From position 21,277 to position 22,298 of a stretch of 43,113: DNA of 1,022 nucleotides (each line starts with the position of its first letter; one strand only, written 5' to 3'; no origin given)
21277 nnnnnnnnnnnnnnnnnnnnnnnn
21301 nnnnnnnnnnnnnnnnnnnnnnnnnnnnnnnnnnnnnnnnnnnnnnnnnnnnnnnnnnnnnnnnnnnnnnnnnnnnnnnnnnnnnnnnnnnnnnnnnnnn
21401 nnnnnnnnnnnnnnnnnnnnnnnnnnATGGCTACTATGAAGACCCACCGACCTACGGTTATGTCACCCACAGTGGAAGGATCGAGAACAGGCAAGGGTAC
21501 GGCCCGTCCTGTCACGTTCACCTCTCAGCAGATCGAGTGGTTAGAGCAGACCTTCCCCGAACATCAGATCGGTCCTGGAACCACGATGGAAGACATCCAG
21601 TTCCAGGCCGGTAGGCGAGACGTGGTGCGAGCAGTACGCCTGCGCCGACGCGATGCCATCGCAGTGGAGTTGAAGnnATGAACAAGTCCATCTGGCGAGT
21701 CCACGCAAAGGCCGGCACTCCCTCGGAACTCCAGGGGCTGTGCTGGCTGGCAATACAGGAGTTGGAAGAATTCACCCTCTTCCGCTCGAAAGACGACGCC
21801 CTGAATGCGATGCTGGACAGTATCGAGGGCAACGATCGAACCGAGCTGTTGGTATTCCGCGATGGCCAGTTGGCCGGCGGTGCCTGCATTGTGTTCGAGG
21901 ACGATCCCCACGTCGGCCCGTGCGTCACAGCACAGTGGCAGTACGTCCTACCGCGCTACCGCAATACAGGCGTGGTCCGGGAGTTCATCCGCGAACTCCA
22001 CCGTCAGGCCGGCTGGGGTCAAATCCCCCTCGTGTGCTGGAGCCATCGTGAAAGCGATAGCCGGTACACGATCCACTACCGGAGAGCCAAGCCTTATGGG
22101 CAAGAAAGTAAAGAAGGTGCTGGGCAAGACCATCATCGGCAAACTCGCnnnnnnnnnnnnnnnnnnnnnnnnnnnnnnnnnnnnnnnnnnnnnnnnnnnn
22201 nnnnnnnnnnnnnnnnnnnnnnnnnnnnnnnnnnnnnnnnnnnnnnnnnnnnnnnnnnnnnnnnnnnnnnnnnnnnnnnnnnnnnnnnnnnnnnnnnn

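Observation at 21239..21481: Two tandem T7-promoter-like 22-mers bracket a purine-rich low-GC segment right after the RNAP gene: candidate primary replication origin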

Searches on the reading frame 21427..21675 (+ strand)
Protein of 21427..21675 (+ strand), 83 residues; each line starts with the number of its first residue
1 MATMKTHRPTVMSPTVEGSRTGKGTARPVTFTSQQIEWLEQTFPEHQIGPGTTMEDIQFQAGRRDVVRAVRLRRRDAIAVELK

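Call 60: search_protein_families(library=pfam, proteins=[window:21427-21675:+], max_evalue=1)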
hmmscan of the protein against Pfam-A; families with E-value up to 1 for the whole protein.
window:21427-21675:+ (83 aa): 0 families

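Call 61: search_protein_families(library=phrogs, proteins=[window:21427-21675:+], max_evalue=0.01)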
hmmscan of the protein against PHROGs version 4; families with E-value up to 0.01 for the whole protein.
window:21427-21675:+ (83 aa): 3 families
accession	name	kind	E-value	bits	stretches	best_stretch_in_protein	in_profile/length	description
phrog_6575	-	unknown function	1.2e-53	180.1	1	1-83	1-83/83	-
phrog_4970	-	unknown function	4.6e-07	30.3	1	36-68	18-50/61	-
phrog_5394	-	unknown function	1.4e-06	29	1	30-71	8-48/65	-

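Call 62: search_solved_structures(query=window:21427-21675:+, max_evalue=10)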
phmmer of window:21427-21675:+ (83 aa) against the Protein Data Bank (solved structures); distinct sequences matched with E-value up to 10: 6.
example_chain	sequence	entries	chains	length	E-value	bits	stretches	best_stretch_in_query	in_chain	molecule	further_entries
2rh0_A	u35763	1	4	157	0.23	15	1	33-71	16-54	NudC domain-containing protein 2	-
9d9r_A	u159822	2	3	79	0.34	14.4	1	18-46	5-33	Homeobox protein aristaless-like 4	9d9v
2m0c_A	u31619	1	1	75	0.61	13.7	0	20-45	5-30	Homeobox protein aristaless-like 4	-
2l7f_P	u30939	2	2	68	0.75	13.4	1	29-63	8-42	Pituitary homeobox 2 | Pituitary homeobox 3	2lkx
2l7m_P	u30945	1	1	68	1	12.9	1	29-63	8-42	Pituitary homeobox 2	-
8ts0_A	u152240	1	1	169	1.2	12.8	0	37-62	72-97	Asialoglycoprotein receptor 1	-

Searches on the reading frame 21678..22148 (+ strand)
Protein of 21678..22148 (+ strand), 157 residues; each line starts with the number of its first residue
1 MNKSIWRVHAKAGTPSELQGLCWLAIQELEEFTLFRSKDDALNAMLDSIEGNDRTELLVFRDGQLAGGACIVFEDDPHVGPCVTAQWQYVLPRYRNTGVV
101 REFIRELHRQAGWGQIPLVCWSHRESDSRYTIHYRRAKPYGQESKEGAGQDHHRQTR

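Call 60: search_protein_families(library=pfam, proteins=[window:21678-22148:+], max_evalue=1)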
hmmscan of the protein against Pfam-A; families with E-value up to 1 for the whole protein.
window:21678-22148:+ (157 aa): 2 families
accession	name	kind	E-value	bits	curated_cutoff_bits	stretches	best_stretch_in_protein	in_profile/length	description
PF00583.31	Acetyltransf_1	-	0.00011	23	20.7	1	31-111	9-88/116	Acetyltransferase (GNAT) family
PF13508.13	Acetyltransf_7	-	0.0031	18.3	27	1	57-113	5-59/84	Acetyltransferase (GNAT) domain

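Call 61: search_protein_families(library=phrogs, proteins=[window:21678-22148:+], max_evalue=0.01)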
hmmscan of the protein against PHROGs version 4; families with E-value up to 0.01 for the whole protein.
window:21678-22148:+ (157 aa): 2 families
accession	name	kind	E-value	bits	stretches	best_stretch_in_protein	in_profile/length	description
phrog_3986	-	unknown function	2e-66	223.6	1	1-148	1-148/148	-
phrog_1249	-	other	0.00058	20.6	1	16-110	16-117/180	acetyltransferase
